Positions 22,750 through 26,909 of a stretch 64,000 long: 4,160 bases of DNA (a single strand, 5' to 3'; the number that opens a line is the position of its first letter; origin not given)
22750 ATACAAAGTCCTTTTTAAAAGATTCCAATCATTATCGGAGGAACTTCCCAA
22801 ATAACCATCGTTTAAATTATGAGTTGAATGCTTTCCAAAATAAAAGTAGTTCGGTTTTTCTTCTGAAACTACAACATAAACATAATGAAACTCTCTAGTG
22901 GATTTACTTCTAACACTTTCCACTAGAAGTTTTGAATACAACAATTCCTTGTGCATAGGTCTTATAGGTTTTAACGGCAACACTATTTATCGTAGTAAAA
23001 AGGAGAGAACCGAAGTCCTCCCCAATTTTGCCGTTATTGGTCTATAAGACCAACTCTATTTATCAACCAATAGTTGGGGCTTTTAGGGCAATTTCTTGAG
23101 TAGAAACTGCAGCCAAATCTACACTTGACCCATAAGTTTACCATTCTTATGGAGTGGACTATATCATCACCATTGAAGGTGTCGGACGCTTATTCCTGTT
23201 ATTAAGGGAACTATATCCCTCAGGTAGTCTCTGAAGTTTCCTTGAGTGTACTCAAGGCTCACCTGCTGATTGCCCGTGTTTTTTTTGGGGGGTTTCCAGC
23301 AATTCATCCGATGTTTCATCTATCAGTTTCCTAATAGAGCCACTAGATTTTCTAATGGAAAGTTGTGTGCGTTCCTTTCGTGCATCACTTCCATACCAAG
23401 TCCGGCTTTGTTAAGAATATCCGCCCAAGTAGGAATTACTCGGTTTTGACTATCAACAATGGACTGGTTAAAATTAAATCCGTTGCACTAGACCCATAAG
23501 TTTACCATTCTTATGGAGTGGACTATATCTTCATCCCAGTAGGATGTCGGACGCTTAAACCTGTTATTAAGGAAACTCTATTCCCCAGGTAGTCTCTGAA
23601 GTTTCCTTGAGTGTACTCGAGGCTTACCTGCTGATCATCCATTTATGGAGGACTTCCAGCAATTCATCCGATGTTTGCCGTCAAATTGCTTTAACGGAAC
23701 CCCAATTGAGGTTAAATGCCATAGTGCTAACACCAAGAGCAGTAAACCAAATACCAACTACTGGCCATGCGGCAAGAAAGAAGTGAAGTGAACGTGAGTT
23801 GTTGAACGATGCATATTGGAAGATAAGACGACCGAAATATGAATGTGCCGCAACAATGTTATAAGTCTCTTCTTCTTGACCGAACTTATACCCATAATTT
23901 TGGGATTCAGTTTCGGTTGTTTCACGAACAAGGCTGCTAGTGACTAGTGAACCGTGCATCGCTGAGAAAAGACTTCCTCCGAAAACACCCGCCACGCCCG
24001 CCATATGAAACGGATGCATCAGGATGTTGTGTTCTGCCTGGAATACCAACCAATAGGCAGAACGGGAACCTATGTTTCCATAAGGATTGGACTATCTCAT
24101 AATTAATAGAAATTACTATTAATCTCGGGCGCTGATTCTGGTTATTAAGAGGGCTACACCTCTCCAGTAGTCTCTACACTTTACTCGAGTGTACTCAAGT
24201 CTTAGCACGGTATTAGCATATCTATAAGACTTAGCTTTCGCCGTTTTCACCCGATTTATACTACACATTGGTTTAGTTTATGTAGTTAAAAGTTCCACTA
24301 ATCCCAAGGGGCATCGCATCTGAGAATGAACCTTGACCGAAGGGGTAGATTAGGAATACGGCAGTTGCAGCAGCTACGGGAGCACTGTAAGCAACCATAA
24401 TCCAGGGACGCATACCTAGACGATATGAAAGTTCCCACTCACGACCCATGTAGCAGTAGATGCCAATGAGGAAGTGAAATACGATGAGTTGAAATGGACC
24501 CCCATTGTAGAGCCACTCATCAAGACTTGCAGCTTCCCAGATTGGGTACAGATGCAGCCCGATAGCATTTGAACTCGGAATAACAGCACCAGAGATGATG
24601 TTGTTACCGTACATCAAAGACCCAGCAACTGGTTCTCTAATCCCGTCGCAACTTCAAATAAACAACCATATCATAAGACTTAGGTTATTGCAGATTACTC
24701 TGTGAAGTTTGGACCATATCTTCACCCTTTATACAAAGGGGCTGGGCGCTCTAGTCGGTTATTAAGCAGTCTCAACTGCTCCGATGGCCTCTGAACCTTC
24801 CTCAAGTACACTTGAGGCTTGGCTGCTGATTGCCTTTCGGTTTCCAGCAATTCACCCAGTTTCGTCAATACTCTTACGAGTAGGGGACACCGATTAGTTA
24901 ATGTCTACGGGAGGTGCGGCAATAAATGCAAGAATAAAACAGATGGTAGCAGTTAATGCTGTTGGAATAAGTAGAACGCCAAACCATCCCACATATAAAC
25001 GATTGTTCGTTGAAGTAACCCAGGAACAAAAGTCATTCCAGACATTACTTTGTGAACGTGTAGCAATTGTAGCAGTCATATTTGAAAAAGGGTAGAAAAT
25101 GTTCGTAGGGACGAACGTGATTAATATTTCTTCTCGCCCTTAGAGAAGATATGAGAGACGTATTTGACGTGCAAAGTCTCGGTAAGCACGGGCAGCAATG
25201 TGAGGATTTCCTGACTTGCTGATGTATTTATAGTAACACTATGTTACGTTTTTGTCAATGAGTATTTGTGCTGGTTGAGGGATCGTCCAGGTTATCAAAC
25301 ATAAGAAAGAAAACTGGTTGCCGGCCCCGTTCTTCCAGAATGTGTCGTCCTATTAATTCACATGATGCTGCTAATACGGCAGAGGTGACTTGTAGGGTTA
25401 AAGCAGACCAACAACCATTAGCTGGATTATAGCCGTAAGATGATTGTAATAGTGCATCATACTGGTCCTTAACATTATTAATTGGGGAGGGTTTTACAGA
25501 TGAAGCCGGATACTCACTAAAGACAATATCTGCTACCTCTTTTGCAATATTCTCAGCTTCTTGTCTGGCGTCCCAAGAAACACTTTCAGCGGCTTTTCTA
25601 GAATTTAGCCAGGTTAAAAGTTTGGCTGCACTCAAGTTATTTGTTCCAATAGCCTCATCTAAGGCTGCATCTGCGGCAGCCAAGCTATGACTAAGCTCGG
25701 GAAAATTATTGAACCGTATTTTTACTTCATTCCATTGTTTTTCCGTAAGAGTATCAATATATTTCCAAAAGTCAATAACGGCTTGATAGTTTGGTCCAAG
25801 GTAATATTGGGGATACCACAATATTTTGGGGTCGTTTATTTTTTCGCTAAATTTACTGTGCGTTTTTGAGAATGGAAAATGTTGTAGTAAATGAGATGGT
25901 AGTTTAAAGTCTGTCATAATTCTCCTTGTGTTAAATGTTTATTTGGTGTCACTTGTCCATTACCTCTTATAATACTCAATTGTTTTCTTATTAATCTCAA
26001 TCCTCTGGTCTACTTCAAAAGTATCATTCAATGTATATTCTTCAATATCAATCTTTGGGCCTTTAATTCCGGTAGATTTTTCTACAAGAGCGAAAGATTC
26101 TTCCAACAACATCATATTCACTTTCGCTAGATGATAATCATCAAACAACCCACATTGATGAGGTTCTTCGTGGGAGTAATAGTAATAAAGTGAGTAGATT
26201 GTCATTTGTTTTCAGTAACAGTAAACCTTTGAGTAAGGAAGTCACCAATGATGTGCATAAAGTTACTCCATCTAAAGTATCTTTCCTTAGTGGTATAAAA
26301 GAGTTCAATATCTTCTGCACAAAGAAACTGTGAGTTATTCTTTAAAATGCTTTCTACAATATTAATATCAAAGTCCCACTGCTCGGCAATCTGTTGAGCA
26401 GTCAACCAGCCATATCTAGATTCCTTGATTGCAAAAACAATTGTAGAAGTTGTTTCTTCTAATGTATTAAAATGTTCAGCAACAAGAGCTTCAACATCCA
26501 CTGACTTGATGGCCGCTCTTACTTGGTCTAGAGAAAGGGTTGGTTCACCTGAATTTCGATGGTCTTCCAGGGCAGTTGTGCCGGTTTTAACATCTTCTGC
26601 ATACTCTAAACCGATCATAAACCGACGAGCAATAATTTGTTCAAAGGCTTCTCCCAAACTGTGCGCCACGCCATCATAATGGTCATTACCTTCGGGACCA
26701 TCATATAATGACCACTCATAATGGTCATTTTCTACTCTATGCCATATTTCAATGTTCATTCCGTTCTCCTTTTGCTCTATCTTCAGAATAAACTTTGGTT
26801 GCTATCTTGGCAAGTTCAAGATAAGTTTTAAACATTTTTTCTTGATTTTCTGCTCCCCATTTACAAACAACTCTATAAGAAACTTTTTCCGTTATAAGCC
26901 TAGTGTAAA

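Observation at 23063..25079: Phage psbA interrupted by four self-splicing group I introns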

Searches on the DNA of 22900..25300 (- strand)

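Call 4: search_rna_families(source=window, start=22900, end=25300, threshold=gathering, show_alignments=5)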
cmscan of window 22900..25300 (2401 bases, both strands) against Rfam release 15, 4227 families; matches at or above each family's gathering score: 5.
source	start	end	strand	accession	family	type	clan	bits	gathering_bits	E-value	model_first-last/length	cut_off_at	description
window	23130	23364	-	RF00028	Intron_gpI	Intron;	-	85.6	50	8.1e-22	1-253/253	no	Group I catalytic intron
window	23494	23718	-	RF00028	Intron_gpI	Intron;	-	78.5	50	1.1e-19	1-253/253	no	Group I catalytic intron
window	24068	24338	-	RF00028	Intron_gpI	Intron;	-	74.3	50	1.9e-18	1-253/253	no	Group I catalytic intron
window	24688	24910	-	RF00028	Intron_gpI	Intron;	-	67.2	50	2.7e-16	1-253/253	no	Group I catalytic intron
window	25116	25203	-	RF01717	PhotoRC-II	Cis-reg;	-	56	39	3.2e-08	1-96/96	no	PhotoRC-II RNA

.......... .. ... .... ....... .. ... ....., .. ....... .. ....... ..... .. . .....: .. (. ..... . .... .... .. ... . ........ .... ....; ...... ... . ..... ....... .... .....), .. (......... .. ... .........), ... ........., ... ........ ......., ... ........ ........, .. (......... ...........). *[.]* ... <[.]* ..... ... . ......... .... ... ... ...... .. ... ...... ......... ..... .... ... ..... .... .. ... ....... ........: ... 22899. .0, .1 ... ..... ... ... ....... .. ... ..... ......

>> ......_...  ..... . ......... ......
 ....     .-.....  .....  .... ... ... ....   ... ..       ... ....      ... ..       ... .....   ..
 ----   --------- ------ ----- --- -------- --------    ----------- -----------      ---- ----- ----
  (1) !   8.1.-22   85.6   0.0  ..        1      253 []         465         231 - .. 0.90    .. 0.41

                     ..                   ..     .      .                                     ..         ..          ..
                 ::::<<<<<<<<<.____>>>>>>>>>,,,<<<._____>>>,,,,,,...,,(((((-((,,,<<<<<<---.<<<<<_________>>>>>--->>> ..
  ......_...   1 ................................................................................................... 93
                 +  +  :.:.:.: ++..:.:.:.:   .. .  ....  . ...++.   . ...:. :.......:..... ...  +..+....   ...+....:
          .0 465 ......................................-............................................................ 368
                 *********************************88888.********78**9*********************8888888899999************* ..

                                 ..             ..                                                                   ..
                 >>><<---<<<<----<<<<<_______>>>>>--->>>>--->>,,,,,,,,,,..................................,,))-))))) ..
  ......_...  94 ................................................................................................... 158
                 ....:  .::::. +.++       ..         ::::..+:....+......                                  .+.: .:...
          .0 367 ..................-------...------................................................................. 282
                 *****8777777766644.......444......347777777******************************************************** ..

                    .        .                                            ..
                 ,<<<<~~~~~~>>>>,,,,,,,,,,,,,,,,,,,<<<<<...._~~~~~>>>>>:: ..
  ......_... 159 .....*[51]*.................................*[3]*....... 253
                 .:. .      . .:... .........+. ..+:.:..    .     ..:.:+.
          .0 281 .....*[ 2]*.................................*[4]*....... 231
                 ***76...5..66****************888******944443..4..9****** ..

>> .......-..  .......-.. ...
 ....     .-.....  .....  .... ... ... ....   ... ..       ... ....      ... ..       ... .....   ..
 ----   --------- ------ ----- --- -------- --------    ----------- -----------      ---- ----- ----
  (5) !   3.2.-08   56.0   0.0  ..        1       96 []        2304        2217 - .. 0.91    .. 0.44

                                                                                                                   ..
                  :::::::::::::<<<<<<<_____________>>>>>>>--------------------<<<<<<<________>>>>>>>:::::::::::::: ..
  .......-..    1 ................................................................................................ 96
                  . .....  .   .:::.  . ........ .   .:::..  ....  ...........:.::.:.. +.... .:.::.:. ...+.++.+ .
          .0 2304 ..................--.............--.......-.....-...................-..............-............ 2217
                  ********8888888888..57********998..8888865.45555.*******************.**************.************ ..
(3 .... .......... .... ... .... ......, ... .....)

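Call 10: search_dna_similar(query=window:23063-25250:-, collection=phages, mode=distant, max_rows=25)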
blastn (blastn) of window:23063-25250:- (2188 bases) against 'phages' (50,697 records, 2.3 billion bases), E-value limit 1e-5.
Records with a match: 528; places in all: 529; records where one place covers at least 80% of the query: 0.
Best place of each record, by identity: 80-90% 2; 60-80% 526.
By first word of the organism name: Synechococcus 386; Cyanophage 79; Prochlorococcus 34; uncultured 13; Marine 9; Flavobacterium 4; Tiamatvirus 1; Vibrio 1; Pseudoalteromonas 1.
By host as written in the record: - 196; Synechococcus 111; Synechococcus sp. 36; Synechococcus sp. WH7803 32; Synechococcus sp. WH8102 20; Synechococcus sp. WH 7803 16; Synechococcus sp. CB0101 12; Synechococcus sp. MW02 10; and 34 more.
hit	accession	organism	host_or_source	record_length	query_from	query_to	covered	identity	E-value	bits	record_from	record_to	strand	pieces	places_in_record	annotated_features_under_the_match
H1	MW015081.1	Synechococcus phage S-SRM01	Synechococcus sp. KCZYC6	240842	229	2096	60%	80.7%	1e-86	1199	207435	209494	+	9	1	putative site-specific DNA endonuclease | photosystem II D1 protein (x2)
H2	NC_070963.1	Synechococcus phage S-SRM01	Synechococcus sp. KCZYC6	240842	229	2096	60%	80.7%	1e-86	1199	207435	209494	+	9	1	homing endonuclease | photosystem II D1 protein (x2)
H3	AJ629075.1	Cyanophage S-RSM88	Synechococcus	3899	394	2100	54%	77.3%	7e-77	920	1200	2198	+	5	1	psbA: D1 protein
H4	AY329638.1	Synechococcus phage S-PM2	-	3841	394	2100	54%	77.3%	7e-77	920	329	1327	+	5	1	psbA: PsbA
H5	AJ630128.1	Synechococcus phage S-PM2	Synechococcus sp. SynWH7803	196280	394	2100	54%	77.3%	7e-77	920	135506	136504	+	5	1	PsbA: photosystem II D1 protein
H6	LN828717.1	Synechococcus phage S-PM2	-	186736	394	2100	54%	77.3%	7e-77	920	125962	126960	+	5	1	PsbA: photosystem II D1 protein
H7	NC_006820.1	Synechococcus phage S-PM2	Synechococcus sp. SynWH7803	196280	394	2100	54%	77.3%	7e-77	920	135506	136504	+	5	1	PsbA: photosystem II D1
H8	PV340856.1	Synechococcus phage Sf-FS3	Synechococcus sp. WH8102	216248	11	1894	54%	76.3%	3e-93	835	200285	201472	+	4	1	photosystem II D1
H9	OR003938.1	Synechococcus phage DSL-LC03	Synechococcus sp.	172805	68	1894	51%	75.9%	6e-84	781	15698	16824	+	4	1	photosystem II q(b) protein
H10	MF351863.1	Synechococcus phage Bellamy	Synechococcus str. WH8109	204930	158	1895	47%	75.0%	2e-77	703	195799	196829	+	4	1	259: photosystem II D1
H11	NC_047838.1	Synechococcus phage Bellamy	Synechococcus str. WH8109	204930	158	1895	47%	75.0%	2e-77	703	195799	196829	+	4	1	259: photosystem II D1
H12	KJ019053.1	Synechococcus phage ACG-2014f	-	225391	209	1900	45%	77.8%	7e-83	802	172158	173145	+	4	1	photosystem II D1 protein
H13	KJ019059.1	Synechococcus phage ACG-2014f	-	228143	209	1900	45%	77.8%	7e-83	802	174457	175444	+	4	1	photosystem II D1 protein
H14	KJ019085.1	Synechococcus phage ACG-2014f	-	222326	209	1900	45%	77.8%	7e-83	802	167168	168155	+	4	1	photosystem II D1 protein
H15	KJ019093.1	Synechococcus phage ACG-2014f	-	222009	209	1900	45%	77.8%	7e-83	802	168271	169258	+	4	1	photosystem II D1 protein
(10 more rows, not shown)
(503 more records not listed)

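Call 11: get_annotated_region(hit=H2, flank=3000)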
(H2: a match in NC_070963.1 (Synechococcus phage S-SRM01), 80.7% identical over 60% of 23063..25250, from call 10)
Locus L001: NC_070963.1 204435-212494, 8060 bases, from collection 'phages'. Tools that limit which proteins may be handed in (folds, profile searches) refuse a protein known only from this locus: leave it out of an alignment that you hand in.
description: Synechococcus phage S-SRM01, complete genome.
organism: Synechococcus phage S-SRM01 (NCBI taxid 2781608)
taxonomy: Viruses; Duplodnaviria; Heunggongvirae; Uroviricota; Caudoviricetes; Kyanoviridae; Serangoonvirus; Serangoonvirus essarone
host: Synechococcus sp. KCZYC6; source: Serangoon Reservoir; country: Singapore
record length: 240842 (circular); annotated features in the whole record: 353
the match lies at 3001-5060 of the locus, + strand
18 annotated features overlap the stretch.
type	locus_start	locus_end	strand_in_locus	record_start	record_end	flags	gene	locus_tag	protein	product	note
CDS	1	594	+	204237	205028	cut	-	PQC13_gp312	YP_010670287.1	glucosyltransferase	-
CDS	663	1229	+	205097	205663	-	-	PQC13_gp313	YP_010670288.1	hypothetical protein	-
CDS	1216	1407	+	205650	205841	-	-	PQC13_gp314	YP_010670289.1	high light inducible protein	-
CDS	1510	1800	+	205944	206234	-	-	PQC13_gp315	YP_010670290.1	ferredoxin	-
CDS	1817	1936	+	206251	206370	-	-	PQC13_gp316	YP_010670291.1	high light inducible protein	-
CDS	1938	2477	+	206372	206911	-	-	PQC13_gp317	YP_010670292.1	peroxyredoxin antioxidant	-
CDS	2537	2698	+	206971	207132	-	-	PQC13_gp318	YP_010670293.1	hypothetical protein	-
CDS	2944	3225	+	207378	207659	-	-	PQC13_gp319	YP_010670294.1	photosystem II D1 protein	-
CDS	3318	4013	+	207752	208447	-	-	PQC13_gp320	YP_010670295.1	homing endonuclease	-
CDS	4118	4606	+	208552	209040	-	-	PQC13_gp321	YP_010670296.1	photosystem II D1 protein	-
CDS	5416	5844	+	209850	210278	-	-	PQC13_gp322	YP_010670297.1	endonuclease VII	-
CDS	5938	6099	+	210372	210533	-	-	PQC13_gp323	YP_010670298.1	hypothetical protein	-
CDS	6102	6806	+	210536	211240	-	-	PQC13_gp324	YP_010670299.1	UDP-2,3-diacylglucosamine diphosphatase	-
CDS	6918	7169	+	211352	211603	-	-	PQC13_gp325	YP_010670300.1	hypothetical protein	-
CDS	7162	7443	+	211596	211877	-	-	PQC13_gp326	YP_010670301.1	hypothetical protein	-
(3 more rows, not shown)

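Call 13: search_rna_families(source=L001, threshold=gathering)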
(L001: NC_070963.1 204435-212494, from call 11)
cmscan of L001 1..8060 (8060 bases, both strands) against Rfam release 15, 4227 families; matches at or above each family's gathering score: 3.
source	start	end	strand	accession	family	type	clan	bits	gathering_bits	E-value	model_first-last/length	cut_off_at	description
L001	4552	4805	+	RF00028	Intron_gpI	Intron;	-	91.9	50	3.6e-23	1-253/253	no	Group I catalytic intron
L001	5015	5259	+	RF00028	Intron_gpI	Intron;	-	81.5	50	4.8e-20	1-253/253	no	Group I catalytic intron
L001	2807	2904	+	RF01717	PhotoRC-II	Cis-reg;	-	64.2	39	1.4e-09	1-96/96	no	PhotoRC-II RNA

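Call 22: get_annotated_region(hit=H7, flank=1500)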
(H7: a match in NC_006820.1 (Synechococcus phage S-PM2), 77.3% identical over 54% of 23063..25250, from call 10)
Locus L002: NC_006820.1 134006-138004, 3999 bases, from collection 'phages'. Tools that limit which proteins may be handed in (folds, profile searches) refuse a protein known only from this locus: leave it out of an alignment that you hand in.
description: Synechococcus phage S-PM2, complete genome.
organism: Synechococcus phage S-PM2 (NCBI taxid 238854)
taxonomy: Viruses; Duplodnaviria; Heunggongvirae; Uroviricota; Caudoviricetes; Kyanoviridae; Nodensvirus; Nodensvirus spm2
host: Synechococcus sp. SynWH7803; source: sea water; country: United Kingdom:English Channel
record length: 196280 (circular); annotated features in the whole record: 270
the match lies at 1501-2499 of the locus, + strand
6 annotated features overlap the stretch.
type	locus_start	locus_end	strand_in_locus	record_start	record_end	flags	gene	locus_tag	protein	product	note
CDS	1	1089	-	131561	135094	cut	-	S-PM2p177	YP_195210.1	virion structural protein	T4-LIKE GC: 865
CDS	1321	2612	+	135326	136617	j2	PsbA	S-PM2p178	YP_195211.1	photosystem II D1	T4-LIKE GC: 280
misc_RNA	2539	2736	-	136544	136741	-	-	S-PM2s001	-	-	Cyanophage Functional RNA 1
CDS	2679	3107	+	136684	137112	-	F-CphI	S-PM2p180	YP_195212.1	endonuclease VII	T4-LIKE GC: 866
CDS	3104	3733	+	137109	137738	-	-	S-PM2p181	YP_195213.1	Hypothetical-Protein | belonging to T4-LIKE GC: 867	T4-LIKE GC: 867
CDS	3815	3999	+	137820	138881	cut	PsbD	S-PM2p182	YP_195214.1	photosystem II D1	T4-LIKE GC: 440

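Call 79: search_dna_similar(query=window:24649-24900:-, collection=phages, mode=distant, max_rows=12, max_evalue=1e-8)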
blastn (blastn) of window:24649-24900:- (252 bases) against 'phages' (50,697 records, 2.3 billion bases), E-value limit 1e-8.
Records with a match: 7; places in all: 7; records where one place covers at least 80% of the query: 0.
Best place of each record, by identity: 60-80% 7.
By first word of the organism name: Synechococcus 4; uncultured 2; Cyanophage 1.
By host as written in the record: - 4; Synechococcus sp. SynWH7803 2; Synechococcus 1.
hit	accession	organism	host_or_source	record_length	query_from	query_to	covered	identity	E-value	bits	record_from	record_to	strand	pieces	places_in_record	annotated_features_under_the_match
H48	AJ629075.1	Cyanophage S-RSM88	Synechococcus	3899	44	192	59%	71.2%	5e-10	70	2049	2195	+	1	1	psbA: D1 protein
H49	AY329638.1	Synechococcus phage S-PM2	-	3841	44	192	59%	71.2%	5e-10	70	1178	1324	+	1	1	psbA: PsbA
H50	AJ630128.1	Synechococcus phage S-PM2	Synechococcus sp. SynWH7803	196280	44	192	59%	71.2%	5e-10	70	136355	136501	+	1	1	PsbA: photosystem II D1 protein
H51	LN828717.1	Synechococcus phage S-PM2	-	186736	44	192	59%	71.2%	5e-10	70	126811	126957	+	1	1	PsbA: photosystem II D1 protein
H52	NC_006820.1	Synechococcus phage S-PM2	Synechococcus sp. SynWH7803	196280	44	192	59%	71.2%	5e-10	70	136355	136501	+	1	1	PsbA: photosystem II D1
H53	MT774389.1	uncultured phage cr116_1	human feces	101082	44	143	40%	74.8%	1e-11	76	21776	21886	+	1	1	none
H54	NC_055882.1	uncultured phage cr116_1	human feces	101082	44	143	40%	74.8%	1e-11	76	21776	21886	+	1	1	none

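Call 80: search_dna_similar(query=window:24051-24279:-, collection=phages, mode=distant, max_rows=12, max_evalue=1e-8)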
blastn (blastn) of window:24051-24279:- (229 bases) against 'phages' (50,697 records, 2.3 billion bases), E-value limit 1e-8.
Records with a match: 6; places in all: 6; records where one place covers at least 80% of the query: 0.
Best place of each record, by identity: 60-80% 6.
By first word of the organism name: Flavobacterium 4; uncultured 2.
By host as written in the record: Flavobacterium sp. LMO8 4; - 2.
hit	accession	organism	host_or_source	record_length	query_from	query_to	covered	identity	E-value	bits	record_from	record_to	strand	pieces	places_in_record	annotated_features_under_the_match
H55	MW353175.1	Flavobacterium phage vB_FspM_immuto_2-6A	Flavobacterium sp. LMO8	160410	23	205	80%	71.7%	7e-14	82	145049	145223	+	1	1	hypothetical protein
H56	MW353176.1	Flavobacterium phage vB_FspM_immuto_3-5A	Flavobacterium sp. LMO8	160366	23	205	80%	71.7%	7e-14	82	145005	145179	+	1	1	hypothetical protein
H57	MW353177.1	Flavobacterium phage vB_FspM_immuto_13-6C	Flavobacterium sp. LMO8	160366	23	205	80%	71.7%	7e-14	82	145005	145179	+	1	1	hypothetical protein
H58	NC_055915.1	Flavobacterium phage vB_FspM_immuto_2-6A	Flavobacterium sp. LMO8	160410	23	205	80%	71.7%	7e-14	82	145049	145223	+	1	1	hypothetical protein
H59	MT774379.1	uncultured phage cr118_1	human feces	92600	61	158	43%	78.6%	7e-14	83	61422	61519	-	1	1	none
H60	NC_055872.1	uncultured phage cr118_1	human feces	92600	61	158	43%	78.6%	7e-14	83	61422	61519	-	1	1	none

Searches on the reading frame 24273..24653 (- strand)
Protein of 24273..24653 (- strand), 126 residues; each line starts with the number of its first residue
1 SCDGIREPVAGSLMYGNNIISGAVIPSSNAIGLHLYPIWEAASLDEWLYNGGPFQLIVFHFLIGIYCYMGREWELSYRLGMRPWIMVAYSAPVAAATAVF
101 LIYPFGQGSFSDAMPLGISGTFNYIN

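Call 5: search_solved_structures(query=window:24273-24653:-, max_evalue=0.001, show_alignments=1)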
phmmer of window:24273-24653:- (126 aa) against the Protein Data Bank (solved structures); distinct sequences matched with E-value up to 0.001: 96 (the best 60 are shown).
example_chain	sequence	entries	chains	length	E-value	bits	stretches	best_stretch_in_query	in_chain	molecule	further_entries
7yq7_A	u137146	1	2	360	2.5e-75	254.1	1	2-125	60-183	Photosystem II protein D1 3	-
9m5a_A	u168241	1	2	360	2.5e-75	254.1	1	2-125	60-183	Photosystem II protein D1 3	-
9phw_A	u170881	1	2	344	3.1e-75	253.8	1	2-125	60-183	Photosystem II protein D1 2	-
8am5_A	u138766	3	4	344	4e-75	253.4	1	2-125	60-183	Photosystem II protein D1 2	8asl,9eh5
6wj6_A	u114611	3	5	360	4.4e-75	253.3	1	2-125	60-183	Photosystem II protein D1 2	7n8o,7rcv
8tow_A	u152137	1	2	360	1.7e-74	251.4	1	2-125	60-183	Photosystem II protein D1 2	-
9iiu_A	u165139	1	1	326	2.9e-73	247.4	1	2-125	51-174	Photosystem II protein D1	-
9imn_A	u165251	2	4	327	2.9e-73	247.4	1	2-125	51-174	Photosystem II protein D1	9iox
8r2i_A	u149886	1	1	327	2.9e-73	247.4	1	2-125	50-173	Photosystem II protein D1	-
8zee_A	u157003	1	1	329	3e-73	247.4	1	2-125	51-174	Photosystem II protein D1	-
9hei_A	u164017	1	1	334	3.1e-73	247.3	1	2-125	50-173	Photosystem II protein D1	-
9is4_A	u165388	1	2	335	3.1e-73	247.3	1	2-125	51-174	Photosystem II protein D1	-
6kac_A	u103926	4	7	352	3.5e-73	247.1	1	2-125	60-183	Photosystem II protein D1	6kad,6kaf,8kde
7pi0_A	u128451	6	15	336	3.2e-72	244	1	2-125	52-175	Photosystem II protein D1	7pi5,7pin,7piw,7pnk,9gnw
4yuu_A1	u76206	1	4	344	8.6e-72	242.6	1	2-125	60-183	Photosystem II protein D1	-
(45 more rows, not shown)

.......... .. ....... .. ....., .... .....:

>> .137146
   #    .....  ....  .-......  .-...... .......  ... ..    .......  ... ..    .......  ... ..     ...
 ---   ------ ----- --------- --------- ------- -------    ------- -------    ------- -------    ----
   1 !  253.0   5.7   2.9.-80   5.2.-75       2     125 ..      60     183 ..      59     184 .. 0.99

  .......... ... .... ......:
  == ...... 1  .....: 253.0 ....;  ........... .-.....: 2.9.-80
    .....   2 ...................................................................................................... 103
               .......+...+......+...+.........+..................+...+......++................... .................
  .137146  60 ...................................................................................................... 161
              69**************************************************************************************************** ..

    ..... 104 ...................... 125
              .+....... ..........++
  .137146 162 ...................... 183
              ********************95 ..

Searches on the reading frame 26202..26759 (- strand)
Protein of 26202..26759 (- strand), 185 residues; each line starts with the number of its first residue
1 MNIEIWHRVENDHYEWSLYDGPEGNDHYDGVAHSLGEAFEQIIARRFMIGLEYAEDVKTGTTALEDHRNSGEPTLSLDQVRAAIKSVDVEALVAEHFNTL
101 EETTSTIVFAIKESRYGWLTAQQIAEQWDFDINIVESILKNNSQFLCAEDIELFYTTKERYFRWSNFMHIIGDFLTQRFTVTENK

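Call 17: search_protein_families(library=pfam, proteins=[window:26202-26759:-], max_evalue=0.01)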
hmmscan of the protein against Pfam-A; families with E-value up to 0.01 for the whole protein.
window:26202-26759:- (185 aa): 0 families

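Call 18: search_protein_families(library=phrogs, proteins=[window:26202-26759:-], max_evalue=0.001)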
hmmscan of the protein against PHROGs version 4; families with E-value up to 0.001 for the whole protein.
window:26202-26759:- (185 aa): 1 family
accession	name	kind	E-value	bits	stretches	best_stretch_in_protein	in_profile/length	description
phrog_4085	-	unknown function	0.00097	20.4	0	28-81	15-68/77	-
